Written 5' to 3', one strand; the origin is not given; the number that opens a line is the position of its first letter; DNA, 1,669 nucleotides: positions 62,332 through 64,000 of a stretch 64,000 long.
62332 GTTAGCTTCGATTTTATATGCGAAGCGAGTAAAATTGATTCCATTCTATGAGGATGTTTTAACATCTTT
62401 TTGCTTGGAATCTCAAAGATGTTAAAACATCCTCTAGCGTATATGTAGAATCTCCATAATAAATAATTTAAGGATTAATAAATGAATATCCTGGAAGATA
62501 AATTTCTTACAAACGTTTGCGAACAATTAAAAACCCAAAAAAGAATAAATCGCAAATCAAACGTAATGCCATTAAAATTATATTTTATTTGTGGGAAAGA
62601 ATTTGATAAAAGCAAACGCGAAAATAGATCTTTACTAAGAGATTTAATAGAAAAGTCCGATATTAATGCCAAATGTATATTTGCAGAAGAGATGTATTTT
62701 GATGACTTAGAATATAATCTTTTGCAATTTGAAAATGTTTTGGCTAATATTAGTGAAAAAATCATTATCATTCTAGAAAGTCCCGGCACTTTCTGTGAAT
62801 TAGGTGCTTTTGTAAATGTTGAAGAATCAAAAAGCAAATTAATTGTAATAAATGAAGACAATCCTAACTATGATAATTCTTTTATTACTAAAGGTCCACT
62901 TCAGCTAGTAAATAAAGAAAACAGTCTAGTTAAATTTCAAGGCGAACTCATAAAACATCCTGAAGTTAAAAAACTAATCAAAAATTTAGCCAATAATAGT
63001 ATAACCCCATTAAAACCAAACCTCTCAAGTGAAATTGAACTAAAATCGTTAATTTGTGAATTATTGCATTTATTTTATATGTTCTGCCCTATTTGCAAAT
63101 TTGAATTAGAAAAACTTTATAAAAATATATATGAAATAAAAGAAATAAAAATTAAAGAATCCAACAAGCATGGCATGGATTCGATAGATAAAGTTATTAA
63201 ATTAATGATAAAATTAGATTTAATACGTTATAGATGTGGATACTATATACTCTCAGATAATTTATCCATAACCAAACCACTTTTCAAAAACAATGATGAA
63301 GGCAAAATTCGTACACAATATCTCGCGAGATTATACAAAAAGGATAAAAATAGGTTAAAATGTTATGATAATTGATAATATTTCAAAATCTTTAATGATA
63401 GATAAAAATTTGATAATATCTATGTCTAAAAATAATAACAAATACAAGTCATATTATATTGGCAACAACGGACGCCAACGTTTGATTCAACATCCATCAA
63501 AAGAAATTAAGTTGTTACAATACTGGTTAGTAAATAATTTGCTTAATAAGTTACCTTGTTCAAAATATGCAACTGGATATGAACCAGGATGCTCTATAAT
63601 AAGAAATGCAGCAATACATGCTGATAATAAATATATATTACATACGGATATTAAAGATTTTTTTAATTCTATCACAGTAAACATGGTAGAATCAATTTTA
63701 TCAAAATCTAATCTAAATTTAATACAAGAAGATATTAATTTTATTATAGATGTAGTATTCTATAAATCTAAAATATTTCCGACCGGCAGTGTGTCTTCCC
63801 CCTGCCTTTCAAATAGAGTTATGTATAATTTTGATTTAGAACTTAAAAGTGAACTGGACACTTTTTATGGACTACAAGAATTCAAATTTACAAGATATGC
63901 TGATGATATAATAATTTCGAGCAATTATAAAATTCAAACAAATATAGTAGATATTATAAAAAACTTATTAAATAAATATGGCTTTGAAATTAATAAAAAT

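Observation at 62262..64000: Complete-looking type II (NDT-effector) retron at the right edge, missed by ORF-only annotation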

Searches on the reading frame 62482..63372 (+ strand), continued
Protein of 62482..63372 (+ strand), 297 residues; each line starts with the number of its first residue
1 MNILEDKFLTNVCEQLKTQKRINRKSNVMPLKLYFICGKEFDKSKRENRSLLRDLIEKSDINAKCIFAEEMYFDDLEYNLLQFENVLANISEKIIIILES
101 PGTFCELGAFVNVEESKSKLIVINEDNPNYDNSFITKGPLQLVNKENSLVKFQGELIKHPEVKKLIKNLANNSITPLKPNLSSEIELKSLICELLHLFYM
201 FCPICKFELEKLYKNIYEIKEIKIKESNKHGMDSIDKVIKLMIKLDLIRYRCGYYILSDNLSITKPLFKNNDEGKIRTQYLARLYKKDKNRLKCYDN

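Call 22: find_encoding_contigs(protein=P0003, flank=2500, max_places=2)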
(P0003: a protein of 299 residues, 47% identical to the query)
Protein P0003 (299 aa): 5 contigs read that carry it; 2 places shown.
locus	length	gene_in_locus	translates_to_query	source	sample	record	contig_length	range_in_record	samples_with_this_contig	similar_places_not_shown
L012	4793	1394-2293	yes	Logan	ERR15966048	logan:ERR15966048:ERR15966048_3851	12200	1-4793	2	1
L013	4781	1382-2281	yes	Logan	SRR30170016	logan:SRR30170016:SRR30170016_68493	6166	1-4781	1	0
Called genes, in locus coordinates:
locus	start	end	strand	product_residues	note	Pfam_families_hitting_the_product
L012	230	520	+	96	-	PF04014:MazE_antitoxin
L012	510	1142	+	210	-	PF02661:Fic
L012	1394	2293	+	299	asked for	PF28093:STM3845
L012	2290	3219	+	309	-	PF00078:RVT_1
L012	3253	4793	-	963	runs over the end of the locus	PF10544:T5orf172, PF13455:MUG113 (weak), PF04851:ResIII (weak)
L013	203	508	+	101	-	PF04014:MazE_antitoxin, PF15937:PrlF_antitoxin (weak)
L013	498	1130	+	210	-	PF02661:Fic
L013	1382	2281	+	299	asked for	PF28093:STM3845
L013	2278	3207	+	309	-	PF00078:RVT_1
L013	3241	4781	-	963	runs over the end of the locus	PF10544:T5orf172, PF13455:MUG113 (weak), PF04851:ResIII (weak)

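Call 23: find_encoding_contigs(protein=P0005, flank=2500, max_places=2)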
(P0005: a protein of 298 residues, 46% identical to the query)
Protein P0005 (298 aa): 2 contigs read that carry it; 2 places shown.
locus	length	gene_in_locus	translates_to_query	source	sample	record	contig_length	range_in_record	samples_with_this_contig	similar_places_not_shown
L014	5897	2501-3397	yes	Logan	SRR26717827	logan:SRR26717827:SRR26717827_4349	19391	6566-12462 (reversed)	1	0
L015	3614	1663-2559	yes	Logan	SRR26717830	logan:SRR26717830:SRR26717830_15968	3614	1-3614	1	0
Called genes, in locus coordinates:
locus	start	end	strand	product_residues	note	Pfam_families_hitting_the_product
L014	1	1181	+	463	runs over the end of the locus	PF17651:Raco_middle, PF14574:RACo_C_ter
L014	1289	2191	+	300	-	PF02661:Fic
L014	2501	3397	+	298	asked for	PF28093:STM3845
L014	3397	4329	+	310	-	PF00078:RVT_1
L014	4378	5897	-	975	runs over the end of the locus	PF10544:T5orf172 (weak), PF13455:MUG113 (weak), PF04851:ResIII (weak)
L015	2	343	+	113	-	?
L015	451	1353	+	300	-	PF02661:Fic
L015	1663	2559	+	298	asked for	PF28093:STM3845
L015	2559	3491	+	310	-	PF00078:RVT_1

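Call 24: find_encoding_contigs(protein=P0006, flank=2500, max_places=2)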
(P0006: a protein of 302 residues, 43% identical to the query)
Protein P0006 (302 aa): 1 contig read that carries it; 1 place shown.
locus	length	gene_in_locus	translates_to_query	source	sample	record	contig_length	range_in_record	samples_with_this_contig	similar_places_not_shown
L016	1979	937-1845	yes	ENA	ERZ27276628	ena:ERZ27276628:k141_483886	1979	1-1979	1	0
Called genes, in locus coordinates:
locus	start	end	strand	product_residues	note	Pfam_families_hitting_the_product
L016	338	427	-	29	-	-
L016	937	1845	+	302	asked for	PF28093:STM3845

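Call 43: predict_structure(alignment_id=A1)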
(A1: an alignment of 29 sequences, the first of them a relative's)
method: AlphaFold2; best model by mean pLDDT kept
length: 297 residues; sequences in the alignment: 29
mean_pLDDT: 87.8   pTM: 0.88
mean pLDDT of the five models: 87.8, 87.3, 86.1, 85.8, 85.5
residues with pLDDT >= 90: 158; 70-90: 125; 50-70: 14; < 50: 0
segments of 3 or more residues with pLDDT < 50: none
pLDDT, mean of each block of 10 residues (from residue 1): 81 89 71 91 80 95 90 73 88 93 86 88 89 81 83 91 95 87 88 95 95 92 91 93 94 93 82 87 92 85
secondary structure, 60 per line:
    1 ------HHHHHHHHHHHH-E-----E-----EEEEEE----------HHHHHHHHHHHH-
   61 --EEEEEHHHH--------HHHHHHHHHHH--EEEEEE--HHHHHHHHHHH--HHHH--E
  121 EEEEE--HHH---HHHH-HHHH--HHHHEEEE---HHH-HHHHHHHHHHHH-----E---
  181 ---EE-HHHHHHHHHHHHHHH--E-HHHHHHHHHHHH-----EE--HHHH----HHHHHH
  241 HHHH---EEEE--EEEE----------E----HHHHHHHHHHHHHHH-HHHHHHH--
elements in order: H7-18 E32-37 H48-59 E63-67 H68-71 H80-90 E93-98 H101-111 H114-117 E120-125 H134-137 H139-142 H145-148 E149-152 H160-171 H187-201 H206-217 H227-230 H235-244 E248-251 E254-257 H273-287 H289-295

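Call 50: fold_search(model_id=the predicted structure, library=pdb)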
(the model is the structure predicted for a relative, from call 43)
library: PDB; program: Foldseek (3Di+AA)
matches with E <= 10: 826; with E <= 0.001: 3
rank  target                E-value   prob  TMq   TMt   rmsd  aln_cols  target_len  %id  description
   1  8qbl_E                6.4e-11  1.00  0.54  0.53   6.6       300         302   20  Retron-Eco1 filament with inactive effector (E106A, 2 segments) (released 2024-06-05)
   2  8qbk_E                1.6e-10  1.00  0.54  0.53   6.8       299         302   19  Retron-Eco1 filament with ADP-ribosylated Effector (local map with 1 segment) (released 2024-06-05)
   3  7xjg_J                1.1e-09  1.00  0.52  0.51   7.1       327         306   20  Cryo-EM structure of E.coli retron-Ec86 in complex with its effector at 2.5 angstrom (released 2022-09-14)
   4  6hlu_B                1.2e-02  0.72  0.29  0.13   9.7       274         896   15  Crystal structure of the LRR-Roc-COR domain of the Chlorobium tepidum Roco protein (released 2018-12-26)
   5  7m5h_B                2.2e-02  0.91  0.24  0.40  11.4       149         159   13  Crystal structure of conserved protein from Enterococcus faecalis V583 (released 2021-04-07)
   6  3klo_B                2.3e-02  0.72  0.28  0.36  14.6       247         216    9  Vibrio cholerae VpsT bound to c-di-GMP (released 2010-02-09)
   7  5tgz                  2.5e-02  0.54  0.27  0.20  14.1       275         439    9  Crystal Structure of the Human Cannabinoid Receptor CB1 (released 2016-11-02)
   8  7m5h_A                3.5e-02  0.98  0.29  0.49   7.1       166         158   14  Crystal structure of conserved protein from Enterococcus faecalis V583 (released 2021-04-07)
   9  6jxs_B                4.1e-02  0.18  0.18  0.23  21.2       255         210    8  Crystal Structure of Indigo reductase (Y151F) from Bacillus smithii type strain DSM 4216 (released 2020-04-01)
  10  8fs8_A                8.2e-02  0.11  0.20  0.16  25.6       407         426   11  Structure of S. cerevisiae Rad24-RFC loading the 9-1-1 clamp onto a 5-nt gapped DNA (9-1-1 encircling fully bound DNA) (released 2023-06-14)
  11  9i32_B                9.7e-02  0.09  0.18  0.16  24.6       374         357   11  Alpha-Methylacyl-CoA racemase from Mycobacterium tuberculosis in complex with isobutanoyl-CoA (released 2025-06-11)
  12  7mq8_SI               1.1e-01  0.80  0.31  0.13  11.7       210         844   13  Cryo-EM structure of the human SSU processome, state pre-A1 (released 2021-09-22)
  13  4lda_A                1.2e-01  0.90  0.28  0.54   5.3       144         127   10  Crystal structure of a CheY-like protein (tadZ) from Pseudomonas aeruginosa PAO1 at 2.70 A resolution (released 2013-07-24)
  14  5t3y_MODEL_1_A        1.2e-01  0.80  0.27  0.52   5.9       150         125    6  Solution structure of response regulator protein from Burkholderia multivorans (released 2016-09-14)
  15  7ylg                  1.2e-01  0.91  0.31  0.56   4.4       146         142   18  Crystal structure of the chicken Toll-like receptor 15 TIR domain (glutathione adduct) (released 2023-05-31)
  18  8pqs_A                1.3e-01  0.89  0.28  0.47   5.2       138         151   12  Nucleoside 2'deoxyribosyltransferase from Chroococcidiopsis thermalis PCC 7203 E88A Mutant (released 2024-02-21)
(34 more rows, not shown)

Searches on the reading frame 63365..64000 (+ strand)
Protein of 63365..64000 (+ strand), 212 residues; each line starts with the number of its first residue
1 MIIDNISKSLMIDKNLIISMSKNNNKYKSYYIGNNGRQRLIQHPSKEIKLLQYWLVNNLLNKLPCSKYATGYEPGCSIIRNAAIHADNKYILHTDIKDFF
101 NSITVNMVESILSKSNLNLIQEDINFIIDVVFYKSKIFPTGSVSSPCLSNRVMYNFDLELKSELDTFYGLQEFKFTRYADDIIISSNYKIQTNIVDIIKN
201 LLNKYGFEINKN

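Call 3: search_protein_families(library=padloc, proteins=[window:63365-64000:+], max_evalue=0.01)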
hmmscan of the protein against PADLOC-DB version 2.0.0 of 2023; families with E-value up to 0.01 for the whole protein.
window:63365-64000:+ (212 aa): 72 families (the best 25 are shown)
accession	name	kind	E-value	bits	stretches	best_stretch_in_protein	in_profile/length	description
PDLC02939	RT_II-A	-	6.8e-55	184.7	1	1-205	2-207/304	-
PDLC02946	RT_III-A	-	8.1e-44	148.1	1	5-211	39-239/330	-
PDLC02942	RT_III-A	-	1e-42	144.5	1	5-211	47-247/341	-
PDLC02941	RT_II-A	-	2.7e-42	143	1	3-212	16-221/309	-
PDLC02943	RT_III-A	-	8.3e-41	137.9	1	4-212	26-228/322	-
PDLC02940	RT_II-A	-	9.4e-41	137.9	1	3-211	187-391/477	-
PDLC02936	RT_I-A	-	1.2e-38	131.2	1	2-205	3-210/308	-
PDLC03739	RT_Ec107-like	-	1.1e-37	128.1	1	21-211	30-215/307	retron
PDLC02961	RT-TIR_XII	-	1.5e-37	127.7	1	17-201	34-214/475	single gene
PDLC02955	RT_X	-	4.7e-37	125.9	1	11-211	8-202/272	-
PDLC02962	RT-TIR_XII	-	7.3e-37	125.3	1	7-200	21-211/478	single gene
PDLC02948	RT_IX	-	2.5e-36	123.4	1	8-211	51-248/317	-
PDLC02960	RT-Protease_XI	-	6.6e-36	122.3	1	5-201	11-213/506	single gene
PDLC02959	RT-Protease_XI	-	1.5e-35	121.2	1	6-200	14-205/510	single gene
PDLC02944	RT_III-A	-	4.6e-35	119.8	2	21-113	64-157/597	-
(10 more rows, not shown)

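Call 4: search_protein_families(library=pfam, proteins=[window:63365-64000:+], max_evalue=1)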
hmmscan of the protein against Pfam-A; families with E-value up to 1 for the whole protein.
window:63365-64000:+ (212 aa): 1 family
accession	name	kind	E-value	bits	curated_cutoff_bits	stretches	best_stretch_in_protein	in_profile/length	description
PF00078.32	RVT_1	-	3e-21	76.5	29.6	1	35-212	6-187/205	Reverse transcriptase (RNA-dependent DNA polymerase)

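Call 11: search_protein_families(library=ncbifam, proteins=[window:63365-64000:+], max_evalue=0.1)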
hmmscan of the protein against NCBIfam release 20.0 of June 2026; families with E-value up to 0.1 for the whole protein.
window:63365-64000:+ (212 aa): 7 families
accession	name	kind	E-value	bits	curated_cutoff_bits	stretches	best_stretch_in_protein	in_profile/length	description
NF038233.2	retron_St85_RT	exception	1.1e-57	195.6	235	1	5-210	2-207/289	retron St85 family RNA-directed DNA polymerase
NF042941.1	Retron_TIR_antiphage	equivalog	7e-31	107.5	600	1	4-206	3-205/464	TIR domain-containing anti-phage reverse transcriptase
NF038237.1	retron_Ec67_fus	exception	3.3e-28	98.5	450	1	20-211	30-242/572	retron Ec67 family RNA-directed DNA polymerase/endonuclease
TIGR04416.1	group_II_RT_mat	equivalog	1.6e-12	47.3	300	1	83-211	117-246/353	group II intron reverse transcriptase/maturase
NF041747.1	Drt3a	equivalog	7.9e-11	41.9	200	1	86-211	108-232/412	antiviral reverse transcriptase Drt3a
NF041746.1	Drt2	equivalog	1e-08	34.8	390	1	136-211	222-293/416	antiviral reverse transcriptase Drt2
TIGR04499.1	abortive_AbiA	subfamily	7.2e-08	31.6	250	1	19-205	103-272/615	AbiA family abortive infection protein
